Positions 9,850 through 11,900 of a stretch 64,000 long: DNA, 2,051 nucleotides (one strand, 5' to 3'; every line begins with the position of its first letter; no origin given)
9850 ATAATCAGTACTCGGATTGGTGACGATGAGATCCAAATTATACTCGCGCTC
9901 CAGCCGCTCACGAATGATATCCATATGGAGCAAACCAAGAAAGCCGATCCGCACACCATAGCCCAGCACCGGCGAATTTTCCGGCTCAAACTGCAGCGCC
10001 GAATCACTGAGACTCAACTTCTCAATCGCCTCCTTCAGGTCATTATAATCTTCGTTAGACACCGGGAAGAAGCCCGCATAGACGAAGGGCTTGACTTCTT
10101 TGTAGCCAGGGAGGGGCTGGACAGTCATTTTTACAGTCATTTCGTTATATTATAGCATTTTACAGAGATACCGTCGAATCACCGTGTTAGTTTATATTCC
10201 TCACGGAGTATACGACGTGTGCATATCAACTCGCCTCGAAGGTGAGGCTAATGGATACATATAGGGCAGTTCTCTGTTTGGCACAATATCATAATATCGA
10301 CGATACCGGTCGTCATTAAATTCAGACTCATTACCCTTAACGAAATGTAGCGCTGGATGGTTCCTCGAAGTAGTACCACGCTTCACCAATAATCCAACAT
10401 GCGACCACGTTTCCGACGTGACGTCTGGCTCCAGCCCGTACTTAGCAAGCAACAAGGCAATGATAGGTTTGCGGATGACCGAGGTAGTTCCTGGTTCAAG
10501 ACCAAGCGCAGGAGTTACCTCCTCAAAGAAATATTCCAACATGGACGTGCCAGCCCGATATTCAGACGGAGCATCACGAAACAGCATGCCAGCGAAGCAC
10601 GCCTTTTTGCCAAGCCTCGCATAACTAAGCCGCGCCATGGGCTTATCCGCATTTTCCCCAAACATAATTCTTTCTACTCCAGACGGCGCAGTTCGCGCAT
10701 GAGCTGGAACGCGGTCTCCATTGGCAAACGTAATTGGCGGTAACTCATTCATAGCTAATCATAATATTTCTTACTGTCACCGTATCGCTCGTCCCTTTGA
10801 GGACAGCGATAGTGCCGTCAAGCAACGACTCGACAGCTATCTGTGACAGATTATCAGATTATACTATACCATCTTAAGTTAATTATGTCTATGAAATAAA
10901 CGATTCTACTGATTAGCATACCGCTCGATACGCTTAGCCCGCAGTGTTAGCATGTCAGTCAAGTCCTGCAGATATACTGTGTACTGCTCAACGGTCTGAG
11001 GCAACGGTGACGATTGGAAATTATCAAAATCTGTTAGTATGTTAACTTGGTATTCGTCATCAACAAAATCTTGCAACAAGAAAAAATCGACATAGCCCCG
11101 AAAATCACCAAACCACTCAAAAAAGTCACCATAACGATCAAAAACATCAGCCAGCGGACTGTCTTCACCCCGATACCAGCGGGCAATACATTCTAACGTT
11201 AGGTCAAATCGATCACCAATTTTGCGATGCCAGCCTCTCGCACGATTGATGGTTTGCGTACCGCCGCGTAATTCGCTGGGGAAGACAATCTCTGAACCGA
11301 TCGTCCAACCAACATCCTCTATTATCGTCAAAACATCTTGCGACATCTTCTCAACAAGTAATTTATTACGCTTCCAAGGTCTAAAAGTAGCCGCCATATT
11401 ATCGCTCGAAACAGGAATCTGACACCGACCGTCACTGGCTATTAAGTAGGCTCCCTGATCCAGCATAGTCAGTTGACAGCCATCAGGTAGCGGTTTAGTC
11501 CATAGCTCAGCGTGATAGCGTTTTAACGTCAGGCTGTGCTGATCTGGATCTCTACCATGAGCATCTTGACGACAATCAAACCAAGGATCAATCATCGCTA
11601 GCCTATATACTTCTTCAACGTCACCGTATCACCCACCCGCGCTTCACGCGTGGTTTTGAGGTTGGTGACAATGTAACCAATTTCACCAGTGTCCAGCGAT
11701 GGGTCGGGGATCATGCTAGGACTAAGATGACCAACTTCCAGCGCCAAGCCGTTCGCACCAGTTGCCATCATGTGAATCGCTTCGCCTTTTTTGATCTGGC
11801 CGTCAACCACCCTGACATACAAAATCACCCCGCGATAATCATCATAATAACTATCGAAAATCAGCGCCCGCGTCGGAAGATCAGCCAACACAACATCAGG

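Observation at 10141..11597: Uncharacterised two-gene cassette occupying the lepA split site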

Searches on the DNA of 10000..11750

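Call 77: search_rna_families(source=window, start=10000, end=11750, threshold=evalue, max_evalue=1)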
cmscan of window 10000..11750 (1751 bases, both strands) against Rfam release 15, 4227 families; matches with E-value up to 1: 1.
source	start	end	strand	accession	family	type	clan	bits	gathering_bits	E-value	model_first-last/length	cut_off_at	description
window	11028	11064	-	RF01305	sR51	Gene; snRNA; snoRNA; CD-box;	-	23.6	38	0.033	1-56/56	no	Small nucleolar RNA sR51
